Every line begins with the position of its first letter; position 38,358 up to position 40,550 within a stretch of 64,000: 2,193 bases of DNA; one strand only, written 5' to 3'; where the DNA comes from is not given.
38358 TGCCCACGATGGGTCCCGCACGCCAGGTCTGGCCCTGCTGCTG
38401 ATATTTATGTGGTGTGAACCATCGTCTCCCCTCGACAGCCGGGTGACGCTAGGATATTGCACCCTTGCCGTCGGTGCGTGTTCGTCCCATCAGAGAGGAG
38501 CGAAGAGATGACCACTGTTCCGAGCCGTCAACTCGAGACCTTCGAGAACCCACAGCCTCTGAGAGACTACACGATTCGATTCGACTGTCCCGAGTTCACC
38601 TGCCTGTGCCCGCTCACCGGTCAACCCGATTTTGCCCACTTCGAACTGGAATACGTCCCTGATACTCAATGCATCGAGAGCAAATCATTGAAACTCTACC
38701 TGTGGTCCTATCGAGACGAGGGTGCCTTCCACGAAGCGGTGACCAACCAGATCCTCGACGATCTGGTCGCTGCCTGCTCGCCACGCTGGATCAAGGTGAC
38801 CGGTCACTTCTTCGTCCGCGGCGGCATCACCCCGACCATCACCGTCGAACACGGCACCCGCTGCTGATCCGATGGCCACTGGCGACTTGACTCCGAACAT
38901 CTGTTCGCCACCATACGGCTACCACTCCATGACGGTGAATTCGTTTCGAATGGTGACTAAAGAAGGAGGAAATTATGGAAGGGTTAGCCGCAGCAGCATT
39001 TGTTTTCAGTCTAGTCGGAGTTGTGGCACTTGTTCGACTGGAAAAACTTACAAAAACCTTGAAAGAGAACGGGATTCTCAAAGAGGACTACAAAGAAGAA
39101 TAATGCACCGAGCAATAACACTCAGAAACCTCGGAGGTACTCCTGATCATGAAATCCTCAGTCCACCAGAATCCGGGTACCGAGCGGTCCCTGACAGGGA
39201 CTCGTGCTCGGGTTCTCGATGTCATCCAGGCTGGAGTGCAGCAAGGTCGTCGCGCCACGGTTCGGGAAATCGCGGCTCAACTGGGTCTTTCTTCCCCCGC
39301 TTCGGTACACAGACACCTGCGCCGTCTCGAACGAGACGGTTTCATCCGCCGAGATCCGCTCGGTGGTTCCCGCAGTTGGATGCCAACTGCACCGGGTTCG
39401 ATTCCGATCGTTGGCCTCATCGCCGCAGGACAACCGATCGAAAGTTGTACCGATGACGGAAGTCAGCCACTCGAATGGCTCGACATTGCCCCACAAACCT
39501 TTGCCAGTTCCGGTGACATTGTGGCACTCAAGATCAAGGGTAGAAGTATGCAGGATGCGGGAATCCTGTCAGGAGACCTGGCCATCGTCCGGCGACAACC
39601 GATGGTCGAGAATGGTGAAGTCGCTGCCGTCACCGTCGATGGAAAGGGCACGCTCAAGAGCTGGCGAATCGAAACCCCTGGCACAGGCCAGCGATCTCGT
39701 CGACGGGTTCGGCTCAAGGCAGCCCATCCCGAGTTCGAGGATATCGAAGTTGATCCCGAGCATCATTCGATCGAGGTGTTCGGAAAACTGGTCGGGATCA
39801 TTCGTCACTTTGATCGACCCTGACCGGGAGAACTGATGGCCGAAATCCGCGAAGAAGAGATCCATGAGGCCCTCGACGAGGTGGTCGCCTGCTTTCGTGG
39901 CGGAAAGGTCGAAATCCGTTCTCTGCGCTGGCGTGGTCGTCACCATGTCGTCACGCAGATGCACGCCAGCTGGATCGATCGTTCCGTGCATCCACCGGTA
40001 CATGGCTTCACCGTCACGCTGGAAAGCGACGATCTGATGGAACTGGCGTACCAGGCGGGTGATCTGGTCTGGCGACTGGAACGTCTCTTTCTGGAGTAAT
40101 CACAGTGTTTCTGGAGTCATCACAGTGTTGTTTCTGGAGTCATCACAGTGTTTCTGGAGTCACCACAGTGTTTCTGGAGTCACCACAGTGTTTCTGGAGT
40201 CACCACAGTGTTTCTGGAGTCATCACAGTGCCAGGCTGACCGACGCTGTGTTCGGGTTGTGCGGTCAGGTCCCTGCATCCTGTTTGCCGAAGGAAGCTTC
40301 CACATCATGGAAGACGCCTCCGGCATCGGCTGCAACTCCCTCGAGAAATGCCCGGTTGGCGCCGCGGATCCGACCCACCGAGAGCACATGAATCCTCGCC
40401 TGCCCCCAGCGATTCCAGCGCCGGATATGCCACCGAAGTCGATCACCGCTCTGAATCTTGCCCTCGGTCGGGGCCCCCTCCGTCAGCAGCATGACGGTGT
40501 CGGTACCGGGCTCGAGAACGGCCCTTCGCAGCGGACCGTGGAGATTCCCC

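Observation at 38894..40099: Compact SOS module: Cheo-box, small membrane peptide, lexA and a coupled 87-aa ORF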

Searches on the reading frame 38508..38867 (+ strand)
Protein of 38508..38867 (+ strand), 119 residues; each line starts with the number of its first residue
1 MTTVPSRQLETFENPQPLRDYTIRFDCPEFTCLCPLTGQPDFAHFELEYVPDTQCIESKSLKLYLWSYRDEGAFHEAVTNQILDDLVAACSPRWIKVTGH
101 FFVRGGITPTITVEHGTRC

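Call 6: search_protein_families(library=pfam, proteins=[window:38508-38867:+], max_evalue=0.01)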
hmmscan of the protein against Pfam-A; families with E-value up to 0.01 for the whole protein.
window:38508-38867:+ (119 aa): 2 families
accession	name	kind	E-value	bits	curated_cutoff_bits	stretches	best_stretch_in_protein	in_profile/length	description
PF14489.11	QueF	-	1.3e-33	115.5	27.3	1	40-117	1-78/81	QueF-like protein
PF14819.11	QueF_N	-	4.4e-05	24.2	25.6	1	37-90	48-103/111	Nitrile reductase, 7-cyano-7-deazaguanine-reductase N-term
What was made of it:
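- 38508..38867 (+): queF (preQ0 reductase), the upstream neighbour. Its 3' half is part of the recently exchanged tract. Pfam QueF E=1.3e-33 (call 6).
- Checked: The perfect palindrome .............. lies at 38894-38907, 27 nt after the queF stop. queF is 38508-38867 (Pfam QueF, E=1.3e-33, call 6).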

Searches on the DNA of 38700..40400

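Call 39: search_rna_families(source=window, start=38700, end=40400, threshold=evalue, max_evalue=10, show_alignments=3)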
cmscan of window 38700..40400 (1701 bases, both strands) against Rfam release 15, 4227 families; matches with E-value up to 10: 2.
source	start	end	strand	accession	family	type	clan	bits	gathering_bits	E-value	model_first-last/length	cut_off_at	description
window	39049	39104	-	RF00110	RybB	Gene; sRNA;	-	16.8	40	2.4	1-79/79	no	RybB RNA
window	40103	40155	+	RF02182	ST7-AS2_2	Gene; lncRNA;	-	12.5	45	7.5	1-47/47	no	ST7 antisense RNA 2 conserved region 2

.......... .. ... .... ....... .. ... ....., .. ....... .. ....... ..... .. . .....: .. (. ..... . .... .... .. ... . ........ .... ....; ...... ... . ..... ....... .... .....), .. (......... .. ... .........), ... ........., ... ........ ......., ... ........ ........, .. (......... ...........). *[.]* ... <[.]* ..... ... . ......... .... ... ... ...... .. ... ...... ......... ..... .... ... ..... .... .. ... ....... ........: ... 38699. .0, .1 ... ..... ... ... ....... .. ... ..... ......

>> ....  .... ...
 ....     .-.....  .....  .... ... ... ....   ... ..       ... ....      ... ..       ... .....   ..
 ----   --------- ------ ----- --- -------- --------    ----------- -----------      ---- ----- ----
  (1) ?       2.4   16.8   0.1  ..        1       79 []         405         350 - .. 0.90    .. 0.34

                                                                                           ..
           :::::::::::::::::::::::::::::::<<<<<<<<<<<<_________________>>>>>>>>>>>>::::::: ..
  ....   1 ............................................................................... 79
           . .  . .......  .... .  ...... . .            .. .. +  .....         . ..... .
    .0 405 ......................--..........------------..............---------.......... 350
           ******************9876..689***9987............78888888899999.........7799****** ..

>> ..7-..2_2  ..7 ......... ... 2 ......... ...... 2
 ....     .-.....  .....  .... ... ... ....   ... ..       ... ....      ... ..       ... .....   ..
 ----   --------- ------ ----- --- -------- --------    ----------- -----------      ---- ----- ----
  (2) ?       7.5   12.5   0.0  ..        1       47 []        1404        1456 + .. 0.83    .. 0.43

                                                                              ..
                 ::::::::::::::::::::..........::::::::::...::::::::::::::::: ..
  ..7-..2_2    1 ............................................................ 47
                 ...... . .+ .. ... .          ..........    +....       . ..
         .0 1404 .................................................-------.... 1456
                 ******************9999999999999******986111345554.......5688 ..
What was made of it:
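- On LexA-regulated type I toxin (TisB/DinQ-like): Rfam's best antisense match is RybB at E=2.4, far below gathering (call 39).
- Tried and rejected: Rfam, 38700-40400, both strands, E of 10 or better: only noise (RybB E=2.4; a lncRNA hit on the tandem repeat) (call 39).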
